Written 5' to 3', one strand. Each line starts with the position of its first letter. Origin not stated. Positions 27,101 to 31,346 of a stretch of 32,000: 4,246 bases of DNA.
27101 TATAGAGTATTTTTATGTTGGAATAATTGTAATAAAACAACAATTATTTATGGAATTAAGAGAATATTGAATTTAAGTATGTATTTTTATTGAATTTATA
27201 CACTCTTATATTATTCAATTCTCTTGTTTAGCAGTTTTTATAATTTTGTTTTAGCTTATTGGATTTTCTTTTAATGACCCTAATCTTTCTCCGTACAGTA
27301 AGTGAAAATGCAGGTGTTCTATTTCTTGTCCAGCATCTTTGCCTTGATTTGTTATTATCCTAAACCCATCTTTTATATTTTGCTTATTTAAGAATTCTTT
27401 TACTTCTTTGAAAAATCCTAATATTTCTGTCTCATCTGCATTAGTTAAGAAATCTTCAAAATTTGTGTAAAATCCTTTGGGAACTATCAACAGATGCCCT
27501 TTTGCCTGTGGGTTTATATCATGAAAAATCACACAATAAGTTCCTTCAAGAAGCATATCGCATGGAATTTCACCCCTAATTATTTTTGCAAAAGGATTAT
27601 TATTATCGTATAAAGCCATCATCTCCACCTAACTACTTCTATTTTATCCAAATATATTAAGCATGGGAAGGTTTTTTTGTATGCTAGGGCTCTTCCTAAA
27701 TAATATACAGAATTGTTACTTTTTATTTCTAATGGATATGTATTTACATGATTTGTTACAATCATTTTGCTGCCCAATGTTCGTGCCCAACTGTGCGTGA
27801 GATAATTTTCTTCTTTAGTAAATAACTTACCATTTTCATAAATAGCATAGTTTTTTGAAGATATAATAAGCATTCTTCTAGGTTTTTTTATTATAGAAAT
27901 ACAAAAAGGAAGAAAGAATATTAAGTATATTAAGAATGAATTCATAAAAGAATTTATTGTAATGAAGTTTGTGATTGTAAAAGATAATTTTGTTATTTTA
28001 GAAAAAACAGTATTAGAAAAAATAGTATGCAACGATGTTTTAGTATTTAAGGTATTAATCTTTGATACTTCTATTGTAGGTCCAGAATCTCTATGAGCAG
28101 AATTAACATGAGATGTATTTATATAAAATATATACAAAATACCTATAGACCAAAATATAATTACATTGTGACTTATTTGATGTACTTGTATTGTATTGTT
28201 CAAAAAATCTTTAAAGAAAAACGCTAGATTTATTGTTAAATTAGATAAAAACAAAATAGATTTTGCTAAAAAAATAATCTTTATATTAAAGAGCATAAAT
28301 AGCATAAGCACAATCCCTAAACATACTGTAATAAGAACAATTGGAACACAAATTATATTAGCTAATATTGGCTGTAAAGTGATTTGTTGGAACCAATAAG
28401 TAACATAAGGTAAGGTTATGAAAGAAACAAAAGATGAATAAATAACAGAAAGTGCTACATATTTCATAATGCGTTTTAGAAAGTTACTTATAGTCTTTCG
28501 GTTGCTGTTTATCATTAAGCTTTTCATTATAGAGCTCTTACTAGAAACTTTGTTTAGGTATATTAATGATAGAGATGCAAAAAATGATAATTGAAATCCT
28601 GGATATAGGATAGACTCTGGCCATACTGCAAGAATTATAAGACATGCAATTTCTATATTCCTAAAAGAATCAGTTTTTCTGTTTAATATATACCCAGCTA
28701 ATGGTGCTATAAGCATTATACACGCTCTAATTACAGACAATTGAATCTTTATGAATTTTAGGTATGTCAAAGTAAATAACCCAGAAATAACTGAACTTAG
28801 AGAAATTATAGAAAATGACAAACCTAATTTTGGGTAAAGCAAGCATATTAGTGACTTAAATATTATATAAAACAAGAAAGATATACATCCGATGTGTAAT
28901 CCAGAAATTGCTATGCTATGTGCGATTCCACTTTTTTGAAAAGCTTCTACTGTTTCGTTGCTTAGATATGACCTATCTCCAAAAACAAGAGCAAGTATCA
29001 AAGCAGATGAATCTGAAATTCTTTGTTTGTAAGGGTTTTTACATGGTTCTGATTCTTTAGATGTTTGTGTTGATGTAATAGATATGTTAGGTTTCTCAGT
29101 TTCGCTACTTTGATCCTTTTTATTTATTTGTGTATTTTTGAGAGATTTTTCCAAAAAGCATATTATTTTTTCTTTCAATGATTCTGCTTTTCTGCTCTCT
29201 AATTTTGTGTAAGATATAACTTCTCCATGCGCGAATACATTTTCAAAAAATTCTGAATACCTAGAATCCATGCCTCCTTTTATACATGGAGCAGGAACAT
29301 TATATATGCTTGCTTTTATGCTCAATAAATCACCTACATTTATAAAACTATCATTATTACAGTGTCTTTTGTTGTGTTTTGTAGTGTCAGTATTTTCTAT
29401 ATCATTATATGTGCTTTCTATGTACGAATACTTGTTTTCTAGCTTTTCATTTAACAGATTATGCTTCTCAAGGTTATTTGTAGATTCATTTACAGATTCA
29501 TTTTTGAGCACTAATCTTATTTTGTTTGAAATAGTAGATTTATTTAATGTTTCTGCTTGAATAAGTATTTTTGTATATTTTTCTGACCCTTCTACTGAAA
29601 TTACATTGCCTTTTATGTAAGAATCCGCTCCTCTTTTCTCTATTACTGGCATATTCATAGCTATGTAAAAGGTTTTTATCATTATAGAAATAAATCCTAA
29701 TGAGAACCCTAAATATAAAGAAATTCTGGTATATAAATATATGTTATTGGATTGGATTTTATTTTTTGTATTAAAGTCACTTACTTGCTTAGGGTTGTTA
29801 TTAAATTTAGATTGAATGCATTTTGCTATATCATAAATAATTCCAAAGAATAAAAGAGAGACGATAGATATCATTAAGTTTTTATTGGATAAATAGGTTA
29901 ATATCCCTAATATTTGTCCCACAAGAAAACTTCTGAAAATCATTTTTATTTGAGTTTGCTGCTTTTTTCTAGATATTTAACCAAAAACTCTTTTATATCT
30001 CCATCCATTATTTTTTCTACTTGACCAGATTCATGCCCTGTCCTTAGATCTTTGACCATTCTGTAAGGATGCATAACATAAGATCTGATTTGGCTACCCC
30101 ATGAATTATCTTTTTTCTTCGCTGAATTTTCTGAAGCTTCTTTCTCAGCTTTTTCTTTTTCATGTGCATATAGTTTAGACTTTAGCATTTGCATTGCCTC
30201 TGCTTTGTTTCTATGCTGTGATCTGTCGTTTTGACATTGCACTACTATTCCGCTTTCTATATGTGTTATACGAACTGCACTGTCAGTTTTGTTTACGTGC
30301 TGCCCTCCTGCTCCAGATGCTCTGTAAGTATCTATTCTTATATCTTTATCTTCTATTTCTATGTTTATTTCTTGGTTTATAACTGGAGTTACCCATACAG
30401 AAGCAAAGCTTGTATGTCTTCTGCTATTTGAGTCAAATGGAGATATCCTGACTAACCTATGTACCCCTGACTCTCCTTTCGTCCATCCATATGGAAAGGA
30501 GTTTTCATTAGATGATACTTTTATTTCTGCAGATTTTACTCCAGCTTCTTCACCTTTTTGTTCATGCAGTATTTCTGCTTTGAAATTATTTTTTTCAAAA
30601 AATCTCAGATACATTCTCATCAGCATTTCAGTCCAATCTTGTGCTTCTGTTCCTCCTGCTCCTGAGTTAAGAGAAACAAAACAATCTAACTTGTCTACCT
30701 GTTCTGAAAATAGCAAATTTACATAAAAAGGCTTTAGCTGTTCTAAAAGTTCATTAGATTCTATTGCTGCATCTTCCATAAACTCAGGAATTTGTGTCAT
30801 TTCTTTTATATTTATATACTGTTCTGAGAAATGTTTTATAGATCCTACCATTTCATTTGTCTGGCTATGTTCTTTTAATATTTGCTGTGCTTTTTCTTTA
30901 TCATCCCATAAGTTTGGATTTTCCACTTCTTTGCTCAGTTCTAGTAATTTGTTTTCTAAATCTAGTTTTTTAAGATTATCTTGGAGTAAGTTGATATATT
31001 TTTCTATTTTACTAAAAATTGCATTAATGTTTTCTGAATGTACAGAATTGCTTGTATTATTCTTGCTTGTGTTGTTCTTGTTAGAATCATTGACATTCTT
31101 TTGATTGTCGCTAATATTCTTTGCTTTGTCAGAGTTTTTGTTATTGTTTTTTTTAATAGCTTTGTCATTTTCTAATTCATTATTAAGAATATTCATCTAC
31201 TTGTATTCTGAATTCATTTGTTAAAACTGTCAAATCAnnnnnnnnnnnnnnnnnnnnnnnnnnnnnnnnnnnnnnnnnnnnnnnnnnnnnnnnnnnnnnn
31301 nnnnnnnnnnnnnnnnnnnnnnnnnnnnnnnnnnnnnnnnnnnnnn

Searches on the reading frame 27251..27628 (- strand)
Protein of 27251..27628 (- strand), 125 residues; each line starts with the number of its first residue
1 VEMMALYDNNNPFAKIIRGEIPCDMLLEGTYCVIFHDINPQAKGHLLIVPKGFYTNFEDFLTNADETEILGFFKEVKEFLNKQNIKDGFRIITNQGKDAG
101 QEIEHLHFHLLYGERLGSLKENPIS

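Call 54: search_protein_families(library=pfam, proteins=[window:27251-27628:-], max_evalue=0.001)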
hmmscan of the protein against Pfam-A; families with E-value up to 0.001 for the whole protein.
window:27251-27628:- (125 aa): 2 families
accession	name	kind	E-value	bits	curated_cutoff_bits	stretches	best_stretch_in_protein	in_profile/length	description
PF01230.28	HIT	-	9.3e-22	78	21.5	1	18-113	1-95/98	HIT domain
PF11969.13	DcpS_C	-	2.7e-13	50.8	24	1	12-112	3-101/114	Scavenger mRNA decapping enzyme C-term binding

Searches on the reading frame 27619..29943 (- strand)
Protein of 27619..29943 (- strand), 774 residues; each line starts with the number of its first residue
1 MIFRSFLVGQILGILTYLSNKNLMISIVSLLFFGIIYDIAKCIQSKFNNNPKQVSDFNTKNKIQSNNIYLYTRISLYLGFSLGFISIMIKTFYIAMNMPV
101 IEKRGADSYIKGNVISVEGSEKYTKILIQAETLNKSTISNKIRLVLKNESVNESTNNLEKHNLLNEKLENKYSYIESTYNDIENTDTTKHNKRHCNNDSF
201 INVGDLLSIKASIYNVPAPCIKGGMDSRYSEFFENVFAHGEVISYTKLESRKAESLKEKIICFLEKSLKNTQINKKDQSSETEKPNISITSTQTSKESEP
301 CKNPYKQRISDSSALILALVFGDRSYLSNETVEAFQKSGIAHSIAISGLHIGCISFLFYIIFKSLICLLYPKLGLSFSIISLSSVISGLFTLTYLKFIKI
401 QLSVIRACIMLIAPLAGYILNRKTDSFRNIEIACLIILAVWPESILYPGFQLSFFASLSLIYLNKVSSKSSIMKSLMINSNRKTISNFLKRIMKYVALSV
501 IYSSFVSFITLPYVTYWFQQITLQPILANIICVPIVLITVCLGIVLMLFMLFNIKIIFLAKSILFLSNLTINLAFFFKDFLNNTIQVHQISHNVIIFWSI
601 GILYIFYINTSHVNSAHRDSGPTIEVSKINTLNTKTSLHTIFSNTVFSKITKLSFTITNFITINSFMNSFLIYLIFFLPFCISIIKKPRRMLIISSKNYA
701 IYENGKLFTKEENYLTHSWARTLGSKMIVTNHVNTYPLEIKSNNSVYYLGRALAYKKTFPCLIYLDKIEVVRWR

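Call 54: search_protein_families(library=pfam, proteins=[window:27619-29943:-], max_evalue=0.001)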
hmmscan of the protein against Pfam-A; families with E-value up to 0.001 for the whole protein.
window:27619-29943:- (774 aa): 1 family
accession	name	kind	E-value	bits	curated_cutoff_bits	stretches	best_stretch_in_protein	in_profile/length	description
PF03772.21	Competence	-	2.6e-43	148.8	23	1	319-607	1-265/270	Competence protein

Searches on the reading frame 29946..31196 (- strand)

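Call 54: search_protein_families(library=pfam, proteins=[window:29946-31196:-], max_evalue=0.001)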
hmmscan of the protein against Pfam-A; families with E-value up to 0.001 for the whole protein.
window:29946-31196:- (416 aa): 2 families
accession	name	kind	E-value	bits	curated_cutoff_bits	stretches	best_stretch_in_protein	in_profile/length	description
PF03462.23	PCRF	-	5.7e-49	167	24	1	81-267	2-194/194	PCRF domain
PF00472.26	RF-1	-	5.3e-44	149.3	35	1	276-385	2-116/116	RF-1 domain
